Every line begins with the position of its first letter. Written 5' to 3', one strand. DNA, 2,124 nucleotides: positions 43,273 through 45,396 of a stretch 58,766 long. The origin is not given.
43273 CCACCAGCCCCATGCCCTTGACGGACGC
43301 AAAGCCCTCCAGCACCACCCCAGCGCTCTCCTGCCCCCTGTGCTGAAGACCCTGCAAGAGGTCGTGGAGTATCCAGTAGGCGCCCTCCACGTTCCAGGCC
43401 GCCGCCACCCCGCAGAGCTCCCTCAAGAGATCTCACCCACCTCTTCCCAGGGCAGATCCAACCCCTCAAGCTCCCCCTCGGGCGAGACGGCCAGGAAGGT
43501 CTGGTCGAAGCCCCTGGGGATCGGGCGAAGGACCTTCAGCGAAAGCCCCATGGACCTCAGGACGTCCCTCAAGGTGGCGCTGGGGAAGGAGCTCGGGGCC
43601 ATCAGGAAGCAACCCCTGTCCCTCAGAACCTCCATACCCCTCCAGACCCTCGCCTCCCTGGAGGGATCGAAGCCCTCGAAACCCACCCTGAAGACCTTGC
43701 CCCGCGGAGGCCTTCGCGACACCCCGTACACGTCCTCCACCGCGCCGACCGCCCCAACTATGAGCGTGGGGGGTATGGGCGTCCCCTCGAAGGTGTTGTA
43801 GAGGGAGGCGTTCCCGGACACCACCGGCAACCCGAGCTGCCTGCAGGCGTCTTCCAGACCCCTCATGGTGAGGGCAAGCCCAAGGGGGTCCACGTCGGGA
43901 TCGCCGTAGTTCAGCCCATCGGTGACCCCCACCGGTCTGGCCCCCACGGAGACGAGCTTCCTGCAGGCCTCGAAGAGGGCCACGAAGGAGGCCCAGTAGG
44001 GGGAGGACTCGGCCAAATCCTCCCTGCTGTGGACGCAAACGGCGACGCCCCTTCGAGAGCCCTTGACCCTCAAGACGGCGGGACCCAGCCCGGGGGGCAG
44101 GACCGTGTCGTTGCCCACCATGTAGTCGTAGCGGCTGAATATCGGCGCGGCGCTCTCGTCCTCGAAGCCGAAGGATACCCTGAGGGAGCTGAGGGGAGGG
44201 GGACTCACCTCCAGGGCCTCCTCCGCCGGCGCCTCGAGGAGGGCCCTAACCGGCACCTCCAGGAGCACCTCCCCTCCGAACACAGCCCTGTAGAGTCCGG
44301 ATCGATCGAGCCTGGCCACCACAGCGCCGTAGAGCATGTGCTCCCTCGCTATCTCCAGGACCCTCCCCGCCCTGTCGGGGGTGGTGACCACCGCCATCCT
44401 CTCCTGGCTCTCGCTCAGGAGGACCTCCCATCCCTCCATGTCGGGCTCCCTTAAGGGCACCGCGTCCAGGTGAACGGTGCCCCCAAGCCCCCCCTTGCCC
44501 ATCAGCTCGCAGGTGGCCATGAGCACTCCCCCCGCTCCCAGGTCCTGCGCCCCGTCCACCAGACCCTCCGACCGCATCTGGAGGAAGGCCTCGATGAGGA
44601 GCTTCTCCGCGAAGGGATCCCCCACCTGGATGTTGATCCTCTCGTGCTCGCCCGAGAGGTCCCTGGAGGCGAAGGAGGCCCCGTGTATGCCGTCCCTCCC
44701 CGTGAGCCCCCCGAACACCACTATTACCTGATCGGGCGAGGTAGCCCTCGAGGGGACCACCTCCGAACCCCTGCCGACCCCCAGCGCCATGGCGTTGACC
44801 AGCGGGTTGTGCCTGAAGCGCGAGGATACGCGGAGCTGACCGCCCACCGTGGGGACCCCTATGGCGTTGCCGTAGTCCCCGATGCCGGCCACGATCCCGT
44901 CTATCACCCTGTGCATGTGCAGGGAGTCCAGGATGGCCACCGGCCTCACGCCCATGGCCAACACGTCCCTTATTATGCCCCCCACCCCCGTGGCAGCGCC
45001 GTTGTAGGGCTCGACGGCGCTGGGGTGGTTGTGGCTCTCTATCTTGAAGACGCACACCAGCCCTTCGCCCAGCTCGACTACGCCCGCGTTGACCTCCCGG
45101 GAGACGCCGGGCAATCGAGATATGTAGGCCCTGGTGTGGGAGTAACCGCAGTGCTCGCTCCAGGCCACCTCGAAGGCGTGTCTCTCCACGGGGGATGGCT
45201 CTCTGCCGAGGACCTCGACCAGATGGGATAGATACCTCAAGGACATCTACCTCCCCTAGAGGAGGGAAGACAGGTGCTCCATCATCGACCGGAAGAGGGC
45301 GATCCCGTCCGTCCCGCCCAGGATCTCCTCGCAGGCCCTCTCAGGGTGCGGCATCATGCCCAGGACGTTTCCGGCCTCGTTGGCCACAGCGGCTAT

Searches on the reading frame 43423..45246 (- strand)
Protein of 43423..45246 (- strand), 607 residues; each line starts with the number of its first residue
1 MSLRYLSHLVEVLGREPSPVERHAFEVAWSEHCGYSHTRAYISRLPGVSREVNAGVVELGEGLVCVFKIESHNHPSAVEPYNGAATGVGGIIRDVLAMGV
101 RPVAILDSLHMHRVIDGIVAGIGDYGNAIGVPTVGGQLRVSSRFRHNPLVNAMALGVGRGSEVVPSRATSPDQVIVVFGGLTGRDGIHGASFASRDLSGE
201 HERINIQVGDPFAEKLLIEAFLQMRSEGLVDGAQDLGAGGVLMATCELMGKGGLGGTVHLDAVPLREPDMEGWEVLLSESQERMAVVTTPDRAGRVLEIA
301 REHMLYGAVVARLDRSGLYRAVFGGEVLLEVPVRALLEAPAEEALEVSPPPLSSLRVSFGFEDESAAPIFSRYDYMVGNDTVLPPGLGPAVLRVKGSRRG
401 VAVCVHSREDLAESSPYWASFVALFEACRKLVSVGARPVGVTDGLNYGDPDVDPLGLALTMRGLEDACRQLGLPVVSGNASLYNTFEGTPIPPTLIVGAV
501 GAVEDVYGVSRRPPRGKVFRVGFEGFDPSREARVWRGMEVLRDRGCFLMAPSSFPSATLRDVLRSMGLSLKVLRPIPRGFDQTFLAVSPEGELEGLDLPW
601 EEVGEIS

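Call 68: find_homologous_proteins(query=window:43423-45246:-, max_evalue=1e-50)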
Query window:43423-45246:- (607 aa): 8000 proteins with E <= 1e-50 among 8000 candidates; the best 120 are listed.
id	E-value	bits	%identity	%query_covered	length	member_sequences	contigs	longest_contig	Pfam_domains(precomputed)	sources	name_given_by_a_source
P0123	0.0e+0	1355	100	100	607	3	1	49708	PF18072.7,PF16904.11,PF00586.30,PF02769.28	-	-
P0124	0.0e+0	1229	90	100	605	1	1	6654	PF18072.7,PF16904.11,PF00586.30,PF02769.28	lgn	-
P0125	2.3e-228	778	58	100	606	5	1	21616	PF18072.7,PF16904.11,PF00586.30,PF02769.28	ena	-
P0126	1.7e-227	775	58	100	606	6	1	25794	PF18072.7,PF16904.11,PF00586.30,PF02769.28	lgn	-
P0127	5.2e-227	773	58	100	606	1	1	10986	PF18072.7,PF16904.11,PF00586.30,PF02769.28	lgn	-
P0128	8.0e-226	769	58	100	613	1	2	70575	PF18072.7,PF16904.11,PF00586.30,PF02769.28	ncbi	-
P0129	3.5e-225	767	58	94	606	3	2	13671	PF18072.7,PF16904.11,PF00586.30,PF02769.28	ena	-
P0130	4.5e-217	740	56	99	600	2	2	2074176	PF18072.7,PF16904.11,PF00586.30,PF02769.28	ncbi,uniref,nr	ncbi:phosphoribosylformylglycinamidine synthase subunit PurL [Fervidobacterium thailandense]|uniref:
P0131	6.8e-217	740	56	100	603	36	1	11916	PF18072.7,PF16904.11,PF00586.30,PF02769.28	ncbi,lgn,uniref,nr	ncbi:MAG: Phosphoribosylformylglycinamidine synthase 2 [Thermotoga petrophila]|uniref:Phosphoribosyl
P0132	1.6e-216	739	57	100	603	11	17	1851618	PF18072.7,PF16904.11,PF00586.30,PF02769.28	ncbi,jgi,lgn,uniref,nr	ncbi:phosphoribosylformylglycinamidine synthase subunit PurL [Thermotoga sp. RQ7]|jgi:phosphoribosyl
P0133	1.1e-215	736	57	100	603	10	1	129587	PF18072.7,PF16904.11,PF00586.30,PF02769.28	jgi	-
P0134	6.9e-215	733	56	100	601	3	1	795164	PF18072.7,PF16904.11,PF00586.30,PF02769.28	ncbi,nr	ncbi:phosphoribosylformylglycinamidine synthase [Thermotoga sp. KOL6]|nr:phosphoribosylformylglycina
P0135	1.4e-214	732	55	100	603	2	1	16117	PF18072.7,PF16904.11,PF00586.30,PF02769.28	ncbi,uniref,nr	ncbi:phosphoribosylformylglycinamidine synthase subunit PurL [Thermotoga sp.]|uniref:phosphoribosylf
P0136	5.3e-214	730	57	94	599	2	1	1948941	PF18072.7,PF16904.11,PF00586.30,PF02769.28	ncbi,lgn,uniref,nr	ncbi:phosphoribosylformylglycinamidine synthase subunit PurL [Fervidobacterium nodosum]|uniref:Phosp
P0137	8.2e-213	726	57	94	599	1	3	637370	PF18072.7,PF16904.11,PF00586.30,PF02769.28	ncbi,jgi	ncbi:MAG: phosphoribosylformylglycinamidine synthase subunit PurL [Fervidobacterium sp.]|jgi:phospho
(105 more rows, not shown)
